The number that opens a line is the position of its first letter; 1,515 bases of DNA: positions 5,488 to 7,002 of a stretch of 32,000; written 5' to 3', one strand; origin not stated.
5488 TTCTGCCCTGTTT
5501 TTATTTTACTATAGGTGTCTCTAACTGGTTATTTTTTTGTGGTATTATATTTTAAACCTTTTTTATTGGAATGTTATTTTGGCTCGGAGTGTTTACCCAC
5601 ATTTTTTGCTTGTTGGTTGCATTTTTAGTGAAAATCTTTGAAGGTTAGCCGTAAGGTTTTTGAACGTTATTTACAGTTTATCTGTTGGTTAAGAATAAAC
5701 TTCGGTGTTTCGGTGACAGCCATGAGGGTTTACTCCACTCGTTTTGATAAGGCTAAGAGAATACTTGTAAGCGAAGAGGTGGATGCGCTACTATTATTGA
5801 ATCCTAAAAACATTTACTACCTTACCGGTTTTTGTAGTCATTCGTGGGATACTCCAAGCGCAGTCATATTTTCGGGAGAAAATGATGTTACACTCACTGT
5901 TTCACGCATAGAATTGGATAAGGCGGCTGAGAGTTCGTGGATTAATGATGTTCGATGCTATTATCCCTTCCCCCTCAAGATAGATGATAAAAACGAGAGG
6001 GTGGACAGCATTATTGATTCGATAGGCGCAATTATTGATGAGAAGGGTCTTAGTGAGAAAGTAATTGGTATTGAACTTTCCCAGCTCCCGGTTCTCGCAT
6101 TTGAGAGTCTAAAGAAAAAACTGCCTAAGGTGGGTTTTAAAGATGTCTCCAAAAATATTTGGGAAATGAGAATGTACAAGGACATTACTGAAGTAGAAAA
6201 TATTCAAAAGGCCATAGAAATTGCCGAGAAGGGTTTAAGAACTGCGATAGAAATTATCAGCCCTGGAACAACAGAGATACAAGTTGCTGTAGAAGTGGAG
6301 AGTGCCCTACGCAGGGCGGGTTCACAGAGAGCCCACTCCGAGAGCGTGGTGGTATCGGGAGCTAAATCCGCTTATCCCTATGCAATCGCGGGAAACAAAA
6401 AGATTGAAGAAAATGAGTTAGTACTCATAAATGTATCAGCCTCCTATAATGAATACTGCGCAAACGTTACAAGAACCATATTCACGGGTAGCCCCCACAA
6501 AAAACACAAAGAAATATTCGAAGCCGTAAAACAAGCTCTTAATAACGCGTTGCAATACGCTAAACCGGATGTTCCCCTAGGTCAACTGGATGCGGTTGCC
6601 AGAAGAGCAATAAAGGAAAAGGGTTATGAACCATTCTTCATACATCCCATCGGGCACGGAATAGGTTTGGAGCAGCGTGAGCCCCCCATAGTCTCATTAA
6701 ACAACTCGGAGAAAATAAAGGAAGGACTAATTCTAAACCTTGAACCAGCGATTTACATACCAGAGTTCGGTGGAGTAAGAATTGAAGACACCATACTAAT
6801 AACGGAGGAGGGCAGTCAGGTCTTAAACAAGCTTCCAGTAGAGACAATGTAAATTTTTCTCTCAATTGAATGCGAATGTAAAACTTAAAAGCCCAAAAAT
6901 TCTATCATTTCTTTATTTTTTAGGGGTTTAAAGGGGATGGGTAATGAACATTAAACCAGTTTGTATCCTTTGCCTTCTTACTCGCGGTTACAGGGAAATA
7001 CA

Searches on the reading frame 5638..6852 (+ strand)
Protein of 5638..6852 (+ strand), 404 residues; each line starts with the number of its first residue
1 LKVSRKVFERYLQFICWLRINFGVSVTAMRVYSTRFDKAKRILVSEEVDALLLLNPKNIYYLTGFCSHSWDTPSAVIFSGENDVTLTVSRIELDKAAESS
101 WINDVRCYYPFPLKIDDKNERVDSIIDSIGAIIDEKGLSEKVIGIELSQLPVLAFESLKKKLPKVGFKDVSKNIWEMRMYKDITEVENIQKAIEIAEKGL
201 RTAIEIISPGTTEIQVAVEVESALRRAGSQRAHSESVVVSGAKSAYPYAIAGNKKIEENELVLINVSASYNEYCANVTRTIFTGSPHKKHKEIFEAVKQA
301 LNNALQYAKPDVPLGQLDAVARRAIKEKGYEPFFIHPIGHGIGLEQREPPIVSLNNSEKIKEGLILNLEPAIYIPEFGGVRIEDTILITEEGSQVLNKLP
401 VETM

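Call 8: search_protein_families(library=ncbifam, proteins=[window:5638-6852:+])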
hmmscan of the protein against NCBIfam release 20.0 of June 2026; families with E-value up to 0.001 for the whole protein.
window:5638-6852:+ (404 aa): 14 families
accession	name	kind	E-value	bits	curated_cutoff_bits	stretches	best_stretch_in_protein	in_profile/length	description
NF040821.1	dipep_PepQ_Arch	equivalog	8.4e-73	245.3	630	1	35-399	2-341/346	Xaa-Pro dipeptidase PepQ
NF007310.0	PRK09795.1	equivalog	2e-48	165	393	1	120-401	75-353/361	aminopeptidase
NF038259.1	ectoine_DoeA_2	exception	2.5e-34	118.6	575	1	29-400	11-380/386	ectoine hydrolase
NF011174.0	PRK14576.1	subfamily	8.3e-28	97.4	487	1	38-399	15-397/405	putative endopeptidase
NF011173.0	PRK14575.1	equivalog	1.4e-26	93.4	850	1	122-402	116-401/406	putative peptidase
NF011720.0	PRK15173.1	subfamily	7.6e-26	90.9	420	1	127-402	62-338/343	peptidase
NF008131.0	PRK10879.1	equivalog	1.4e-25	90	465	1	164-398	157-419/438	Xaa-Pro aminopeptidase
TIGR02993.1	ectoine_eutD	equivalog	5.4e-25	88.3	613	1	30-401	9-385/391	ectoine hydrolase DoeA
TIGR00500.1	met_pdase_I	equivalog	1e-16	61.2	171.35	1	183-373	6-204/247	type I methionyl aminopeptidase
TIGR00501.1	met_pdase_II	equivalog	5.9e-13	49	222.65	1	183-370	2-189/295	type II methionyl aminopeptidase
NF010133.0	PRK13607.1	equivalog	9.7e-12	44.4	339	1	161-323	142-303/443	Xaa-Pro dipeptidase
NF008970.0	PRK12318.1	equivalog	2.1e-11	43.6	267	1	249-374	119-246/291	methionyl aminopeptidase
NF043017.1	DimsulpropLyDddP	equivalog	1.3e-08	34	600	1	118-402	147-439/443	dimethylsulfonioproprionate lyase DddP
NF005583.0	PRK07281.1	equivalog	2.8e-05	23.5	445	0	265-374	125-237/286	methionyl aminopeptidase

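Call 69: search_protein_families(library=pfam, proteins=[window:5638-6852:+], max_evalue=0.01)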
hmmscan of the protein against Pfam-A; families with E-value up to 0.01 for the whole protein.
window:5638-6852:+ (404 aa): 2 families
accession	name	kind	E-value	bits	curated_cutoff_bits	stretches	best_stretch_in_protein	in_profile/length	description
PF00557.29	Peptidase_M24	-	8.5e-56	189.5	23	1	187-390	1-208/208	Metallopeptidase family M24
PF01321.24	Creatinase_N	-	2.4e-20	73.8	22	1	35-179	1-127/128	Creatinase/Prolidase N-terminal domain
